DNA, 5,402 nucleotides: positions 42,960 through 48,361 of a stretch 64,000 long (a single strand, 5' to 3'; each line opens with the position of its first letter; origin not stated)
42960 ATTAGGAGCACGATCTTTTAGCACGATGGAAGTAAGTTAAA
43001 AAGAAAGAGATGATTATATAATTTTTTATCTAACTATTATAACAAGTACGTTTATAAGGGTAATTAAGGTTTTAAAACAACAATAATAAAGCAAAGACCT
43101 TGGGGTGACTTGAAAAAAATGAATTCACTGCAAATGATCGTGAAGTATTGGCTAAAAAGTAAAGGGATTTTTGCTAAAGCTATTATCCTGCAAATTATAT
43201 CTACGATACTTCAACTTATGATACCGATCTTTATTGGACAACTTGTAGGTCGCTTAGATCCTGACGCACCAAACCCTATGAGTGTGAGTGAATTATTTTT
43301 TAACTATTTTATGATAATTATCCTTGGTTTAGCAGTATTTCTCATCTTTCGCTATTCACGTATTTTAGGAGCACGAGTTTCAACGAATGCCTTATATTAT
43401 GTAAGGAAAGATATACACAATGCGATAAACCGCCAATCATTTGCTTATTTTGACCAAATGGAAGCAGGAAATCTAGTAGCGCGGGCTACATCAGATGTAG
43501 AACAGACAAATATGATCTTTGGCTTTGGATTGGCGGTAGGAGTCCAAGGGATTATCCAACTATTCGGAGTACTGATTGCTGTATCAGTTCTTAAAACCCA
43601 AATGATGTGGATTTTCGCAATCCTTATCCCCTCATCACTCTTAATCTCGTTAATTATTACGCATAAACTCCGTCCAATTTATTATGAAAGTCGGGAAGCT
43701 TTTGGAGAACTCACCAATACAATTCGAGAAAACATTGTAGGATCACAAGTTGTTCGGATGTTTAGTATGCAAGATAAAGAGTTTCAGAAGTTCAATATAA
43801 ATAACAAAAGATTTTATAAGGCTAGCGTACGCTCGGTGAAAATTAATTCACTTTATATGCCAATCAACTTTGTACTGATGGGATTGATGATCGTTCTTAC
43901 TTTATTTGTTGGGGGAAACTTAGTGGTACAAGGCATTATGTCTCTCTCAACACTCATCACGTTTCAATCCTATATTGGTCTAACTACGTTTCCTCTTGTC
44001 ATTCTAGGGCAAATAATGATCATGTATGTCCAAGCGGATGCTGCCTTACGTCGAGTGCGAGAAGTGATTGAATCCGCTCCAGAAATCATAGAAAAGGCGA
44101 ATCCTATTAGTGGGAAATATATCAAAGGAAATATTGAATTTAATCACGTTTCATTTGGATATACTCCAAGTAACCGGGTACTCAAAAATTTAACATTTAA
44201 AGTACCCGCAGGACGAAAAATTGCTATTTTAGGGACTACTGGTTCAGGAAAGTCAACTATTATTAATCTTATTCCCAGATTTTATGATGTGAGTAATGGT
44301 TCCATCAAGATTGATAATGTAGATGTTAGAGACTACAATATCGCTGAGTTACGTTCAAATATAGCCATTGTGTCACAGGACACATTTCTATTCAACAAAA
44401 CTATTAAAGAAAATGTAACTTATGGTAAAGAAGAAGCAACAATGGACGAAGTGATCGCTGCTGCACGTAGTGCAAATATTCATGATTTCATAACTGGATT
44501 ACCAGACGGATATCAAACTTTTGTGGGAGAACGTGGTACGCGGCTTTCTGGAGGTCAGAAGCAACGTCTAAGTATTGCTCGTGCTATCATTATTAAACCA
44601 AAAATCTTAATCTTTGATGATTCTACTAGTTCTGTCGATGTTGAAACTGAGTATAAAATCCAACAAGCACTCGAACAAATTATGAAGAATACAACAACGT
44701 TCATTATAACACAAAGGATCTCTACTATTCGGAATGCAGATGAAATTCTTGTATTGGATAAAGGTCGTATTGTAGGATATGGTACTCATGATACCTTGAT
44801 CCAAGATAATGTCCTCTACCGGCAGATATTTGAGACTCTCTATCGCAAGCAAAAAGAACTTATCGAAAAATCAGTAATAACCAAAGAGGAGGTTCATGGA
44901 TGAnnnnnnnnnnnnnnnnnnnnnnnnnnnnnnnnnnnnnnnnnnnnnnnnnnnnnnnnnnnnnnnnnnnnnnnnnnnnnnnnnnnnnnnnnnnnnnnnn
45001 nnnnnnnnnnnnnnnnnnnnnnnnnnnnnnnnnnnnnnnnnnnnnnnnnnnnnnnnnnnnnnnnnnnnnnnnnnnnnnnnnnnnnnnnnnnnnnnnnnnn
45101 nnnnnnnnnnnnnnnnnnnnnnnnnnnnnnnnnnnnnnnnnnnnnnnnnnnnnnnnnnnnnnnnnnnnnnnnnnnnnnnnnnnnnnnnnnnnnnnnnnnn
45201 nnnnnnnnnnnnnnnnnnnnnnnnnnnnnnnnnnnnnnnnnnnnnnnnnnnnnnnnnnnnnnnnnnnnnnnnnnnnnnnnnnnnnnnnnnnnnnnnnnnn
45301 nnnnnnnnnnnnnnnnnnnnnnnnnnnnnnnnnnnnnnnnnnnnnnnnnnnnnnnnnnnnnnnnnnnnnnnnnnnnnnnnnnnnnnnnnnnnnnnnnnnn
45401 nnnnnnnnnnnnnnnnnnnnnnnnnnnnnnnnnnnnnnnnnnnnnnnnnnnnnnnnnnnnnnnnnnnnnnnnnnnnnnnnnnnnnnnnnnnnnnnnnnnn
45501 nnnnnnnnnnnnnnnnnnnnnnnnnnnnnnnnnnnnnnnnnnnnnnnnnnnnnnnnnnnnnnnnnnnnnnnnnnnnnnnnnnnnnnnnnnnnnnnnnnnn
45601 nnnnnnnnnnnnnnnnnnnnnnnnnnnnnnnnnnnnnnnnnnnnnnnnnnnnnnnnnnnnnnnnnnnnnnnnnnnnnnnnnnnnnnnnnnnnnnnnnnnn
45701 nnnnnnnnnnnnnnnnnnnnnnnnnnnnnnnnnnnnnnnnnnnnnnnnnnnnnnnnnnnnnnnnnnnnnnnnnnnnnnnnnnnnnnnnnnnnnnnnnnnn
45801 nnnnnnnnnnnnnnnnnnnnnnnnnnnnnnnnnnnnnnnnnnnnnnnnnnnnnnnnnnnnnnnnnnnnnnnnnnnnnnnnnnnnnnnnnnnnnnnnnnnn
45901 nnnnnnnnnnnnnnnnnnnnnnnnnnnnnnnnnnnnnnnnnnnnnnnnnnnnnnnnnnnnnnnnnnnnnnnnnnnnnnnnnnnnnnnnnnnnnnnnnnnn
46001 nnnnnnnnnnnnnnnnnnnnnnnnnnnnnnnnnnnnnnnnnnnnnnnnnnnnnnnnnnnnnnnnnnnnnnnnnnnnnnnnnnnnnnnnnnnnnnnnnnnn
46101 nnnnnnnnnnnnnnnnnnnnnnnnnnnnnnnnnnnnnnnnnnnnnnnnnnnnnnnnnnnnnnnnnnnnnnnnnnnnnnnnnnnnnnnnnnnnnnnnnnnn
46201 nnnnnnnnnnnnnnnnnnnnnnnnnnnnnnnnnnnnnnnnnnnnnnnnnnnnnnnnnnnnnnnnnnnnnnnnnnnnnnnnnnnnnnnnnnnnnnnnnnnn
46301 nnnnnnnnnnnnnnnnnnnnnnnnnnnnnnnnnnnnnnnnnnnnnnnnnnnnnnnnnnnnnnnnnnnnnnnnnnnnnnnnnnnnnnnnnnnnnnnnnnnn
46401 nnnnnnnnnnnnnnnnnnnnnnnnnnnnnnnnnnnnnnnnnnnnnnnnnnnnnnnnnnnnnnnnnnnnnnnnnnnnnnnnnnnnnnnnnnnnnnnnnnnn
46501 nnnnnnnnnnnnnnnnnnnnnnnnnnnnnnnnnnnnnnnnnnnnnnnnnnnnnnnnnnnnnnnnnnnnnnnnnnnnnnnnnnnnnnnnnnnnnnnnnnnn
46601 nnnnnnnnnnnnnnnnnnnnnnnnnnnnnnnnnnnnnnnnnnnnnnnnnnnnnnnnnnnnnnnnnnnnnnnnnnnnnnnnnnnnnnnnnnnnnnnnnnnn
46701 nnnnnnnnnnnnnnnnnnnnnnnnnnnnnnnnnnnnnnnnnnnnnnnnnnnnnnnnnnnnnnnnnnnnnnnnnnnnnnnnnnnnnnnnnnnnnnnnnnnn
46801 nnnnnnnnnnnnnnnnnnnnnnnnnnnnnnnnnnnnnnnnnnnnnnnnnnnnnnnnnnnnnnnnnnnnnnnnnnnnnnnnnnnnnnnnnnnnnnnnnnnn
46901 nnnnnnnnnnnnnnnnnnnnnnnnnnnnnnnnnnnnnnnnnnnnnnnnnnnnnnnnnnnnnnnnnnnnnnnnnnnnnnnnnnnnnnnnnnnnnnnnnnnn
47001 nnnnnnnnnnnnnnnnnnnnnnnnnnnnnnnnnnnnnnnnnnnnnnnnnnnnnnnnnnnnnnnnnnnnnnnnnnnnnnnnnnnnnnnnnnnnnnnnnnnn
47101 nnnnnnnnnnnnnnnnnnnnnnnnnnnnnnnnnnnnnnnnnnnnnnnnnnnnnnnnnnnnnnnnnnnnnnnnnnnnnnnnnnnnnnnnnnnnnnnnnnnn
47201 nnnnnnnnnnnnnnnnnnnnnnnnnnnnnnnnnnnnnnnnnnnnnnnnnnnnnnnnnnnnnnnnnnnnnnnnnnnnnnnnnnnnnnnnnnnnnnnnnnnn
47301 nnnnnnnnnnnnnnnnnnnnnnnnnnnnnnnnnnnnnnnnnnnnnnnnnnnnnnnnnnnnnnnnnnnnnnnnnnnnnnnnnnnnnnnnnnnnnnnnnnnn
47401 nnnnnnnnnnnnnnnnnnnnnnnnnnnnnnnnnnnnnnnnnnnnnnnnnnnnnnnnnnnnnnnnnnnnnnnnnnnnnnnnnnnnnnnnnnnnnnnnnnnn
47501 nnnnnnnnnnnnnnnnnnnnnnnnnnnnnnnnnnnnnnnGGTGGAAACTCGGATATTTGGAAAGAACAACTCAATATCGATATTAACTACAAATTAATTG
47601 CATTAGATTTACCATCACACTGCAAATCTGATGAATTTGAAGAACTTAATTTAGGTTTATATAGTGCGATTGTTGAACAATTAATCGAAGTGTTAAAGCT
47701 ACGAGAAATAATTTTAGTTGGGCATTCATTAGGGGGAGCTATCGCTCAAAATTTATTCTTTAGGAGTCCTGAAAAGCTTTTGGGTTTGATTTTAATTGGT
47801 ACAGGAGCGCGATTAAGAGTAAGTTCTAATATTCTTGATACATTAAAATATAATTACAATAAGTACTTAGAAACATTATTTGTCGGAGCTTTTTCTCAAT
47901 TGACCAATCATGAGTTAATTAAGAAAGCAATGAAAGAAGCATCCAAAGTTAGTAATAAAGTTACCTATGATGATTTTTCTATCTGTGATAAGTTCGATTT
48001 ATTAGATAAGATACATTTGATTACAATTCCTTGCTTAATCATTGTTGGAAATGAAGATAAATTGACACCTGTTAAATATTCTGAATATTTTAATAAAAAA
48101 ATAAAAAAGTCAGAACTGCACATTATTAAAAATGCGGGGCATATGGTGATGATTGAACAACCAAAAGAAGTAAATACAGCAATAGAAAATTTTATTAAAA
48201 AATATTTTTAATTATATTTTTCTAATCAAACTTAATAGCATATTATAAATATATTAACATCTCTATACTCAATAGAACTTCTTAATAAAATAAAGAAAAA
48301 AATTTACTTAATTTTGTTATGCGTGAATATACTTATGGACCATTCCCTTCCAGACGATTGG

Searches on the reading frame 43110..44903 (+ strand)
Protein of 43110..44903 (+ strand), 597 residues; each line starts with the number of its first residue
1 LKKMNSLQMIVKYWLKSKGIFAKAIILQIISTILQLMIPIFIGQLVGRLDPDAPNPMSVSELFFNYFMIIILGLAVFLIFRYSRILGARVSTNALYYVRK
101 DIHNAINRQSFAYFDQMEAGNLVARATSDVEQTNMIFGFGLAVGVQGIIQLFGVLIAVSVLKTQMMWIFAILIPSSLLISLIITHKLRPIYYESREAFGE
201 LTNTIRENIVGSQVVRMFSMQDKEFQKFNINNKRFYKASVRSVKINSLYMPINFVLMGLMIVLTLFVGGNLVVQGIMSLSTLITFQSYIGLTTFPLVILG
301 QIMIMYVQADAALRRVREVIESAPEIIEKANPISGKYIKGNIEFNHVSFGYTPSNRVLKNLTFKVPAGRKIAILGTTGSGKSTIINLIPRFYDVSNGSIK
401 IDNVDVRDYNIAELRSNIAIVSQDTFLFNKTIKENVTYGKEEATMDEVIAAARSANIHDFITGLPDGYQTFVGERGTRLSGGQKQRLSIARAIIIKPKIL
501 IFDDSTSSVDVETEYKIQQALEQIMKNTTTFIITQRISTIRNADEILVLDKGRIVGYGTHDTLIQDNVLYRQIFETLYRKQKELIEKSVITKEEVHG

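Call 3: search_protein_families(library=pfam, proteins=[window:43110-44903:+], max_evalue=0.01)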
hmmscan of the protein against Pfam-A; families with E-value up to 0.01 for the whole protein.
window:43110-44903:+ (597 aa): 7 families
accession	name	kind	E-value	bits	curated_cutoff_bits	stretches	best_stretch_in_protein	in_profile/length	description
PF00664.28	ABC_membrane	-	5e-38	131.8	28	1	24-296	4-274/274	ABC transporter transmembrane region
PF00005.33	ABC_tran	-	4.9e-32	111.8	25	1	358-507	1-137/137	ABC transporter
PF02463.25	SMC_N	-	1.7e-05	24.8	40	1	397-547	109-209/220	RecF/RecN/SMC N terminal domain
PF01935.23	DUF87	-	0.0025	18.4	23.2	0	368-388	23-43/220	Helicase HerA, central domain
PF19263.5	DUF5906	-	0.0063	17.6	27.6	1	374-437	2-74/114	Family of unknown function (DUF5906)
PF13555.12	AAA_29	-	0.0079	16.4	27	0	366-385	20-39/61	P-loop containing region of AAA domain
PF20879.2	SidM_N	-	0.0094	15.7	27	0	200-267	164-231/285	SidM, N-terminal domain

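Call 67: search_solved_structures(query=window:43110-44900:+, max_evalue=1e-60, show_alignments=0)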
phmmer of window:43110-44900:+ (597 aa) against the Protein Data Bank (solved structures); distinct sequences matched with E-value up to 1e-60: 184 (the best 60 are shown).
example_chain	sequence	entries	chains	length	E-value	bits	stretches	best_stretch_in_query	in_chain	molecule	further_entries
6ujt_A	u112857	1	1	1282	7.4e-153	513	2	75-590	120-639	ATP-dependent translocase ABCB1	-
7zk4_A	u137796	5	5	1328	8.4e-153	512.8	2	72-576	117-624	ATP-dependent translocase ABCB1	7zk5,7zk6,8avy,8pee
7zka_A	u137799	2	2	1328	1.2e-152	512.3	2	72-576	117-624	ATP-dependent translocase ABCB1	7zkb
4q9h_A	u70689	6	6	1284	1.7e-152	511.8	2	75-590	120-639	Multidrug resistance protein 1A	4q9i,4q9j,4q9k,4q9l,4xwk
4ksb_A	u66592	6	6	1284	1.7e-152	511.8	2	75-590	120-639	Multidrug resistance protein 1A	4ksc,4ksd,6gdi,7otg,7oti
3g60_A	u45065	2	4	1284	1.8e-152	511.7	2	75-590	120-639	Multidrug resistance protein 1a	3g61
4m2s_A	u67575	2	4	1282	1.9e-152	511.6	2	75-590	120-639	Multidrug resistance protein 1A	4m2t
5kpi_A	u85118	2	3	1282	1.9e-152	511.6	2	75-590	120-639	Multidrug resistance protein 1A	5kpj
6ujw_A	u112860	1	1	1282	1.9e-152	511.6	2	75-590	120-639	ATP-dependent translocase ABCB1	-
4lsg_A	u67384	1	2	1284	2e-152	511.6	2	75-590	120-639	Multidrug resistance protein 1A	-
3g5u_A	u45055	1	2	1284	2.1e-152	511.5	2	75-590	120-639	Multidrug resistance protein 1a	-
4m1m_A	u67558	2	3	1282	2.2e-152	511.4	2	75-590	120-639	Multidrug resistance protein 1A | ATP-dependent translocase ABCB1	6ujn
6q81_A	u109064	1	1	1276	2.3e-152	511.3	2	75-590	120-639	P-glycoprotein (ABCB1)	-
6ujr_A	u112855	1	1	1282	2.5e-152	511.2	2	75-590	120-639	ATP-dependent translocase ABCB1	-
7zk8_A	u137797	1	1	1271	2.6e-152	511.2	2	72-591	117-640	ATP-dependent translocase ABCB1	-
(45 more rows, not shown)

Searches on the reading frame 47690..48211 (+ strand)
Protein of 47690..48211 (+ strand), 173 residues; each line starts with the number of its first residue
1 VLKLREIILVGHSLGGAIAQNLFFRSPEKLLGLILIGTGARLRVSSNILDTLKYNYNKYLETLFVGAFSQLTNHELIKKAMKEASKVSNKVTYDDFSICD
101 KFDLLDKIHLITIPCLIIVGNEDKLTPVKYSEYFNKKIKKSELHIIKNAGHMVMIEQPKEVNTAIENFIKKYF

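Call 60: search_protein_families(library=pfam, proteins=[window:47690-48211:+], max_evalue=0.001)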
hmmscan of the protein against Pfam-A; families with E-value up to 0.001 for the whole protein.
window:47690-48211:+ (173 aa): 8 families
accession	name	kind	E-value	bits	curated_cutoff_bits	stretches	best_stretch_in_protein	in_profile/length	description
PF12146.15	Hydrolase_4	-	1.7e-15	57.4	27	1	6-157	77-238/239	Serine aminopeptidase, S33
PF00561.26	Abhydrolase_1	-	2.5e-15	57.2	25.8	1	2-158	66-245/245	alpha/beta hydrolase fold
PF12697.13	Abhydrolase_6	-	1.6e-10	42.5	26.3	1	5-162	66-215/217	Alpha/beta hydrolase family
PF03096.20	Ndr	-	4.7e-07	29.3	23.3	1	2-170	96-277/283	Ndr family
PF02230.22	Abhydrolase_2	-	0.00044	20.6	23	0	5-96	105-194/217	Phospholipase/Carboxylesterase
PF03959.19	FSH1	-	0.00058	20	21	0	109-153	157-201/211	Serine hydrolase (FSH1)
PF07819.20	PGAP1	-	0.00081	19.6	24.3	1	5-108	91-190/233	PGAP1-like alpha/beta domain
PF08386.16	Abhydrolase_4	-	0.00092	19.7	21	0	112-170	34-92/103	TAP-like protein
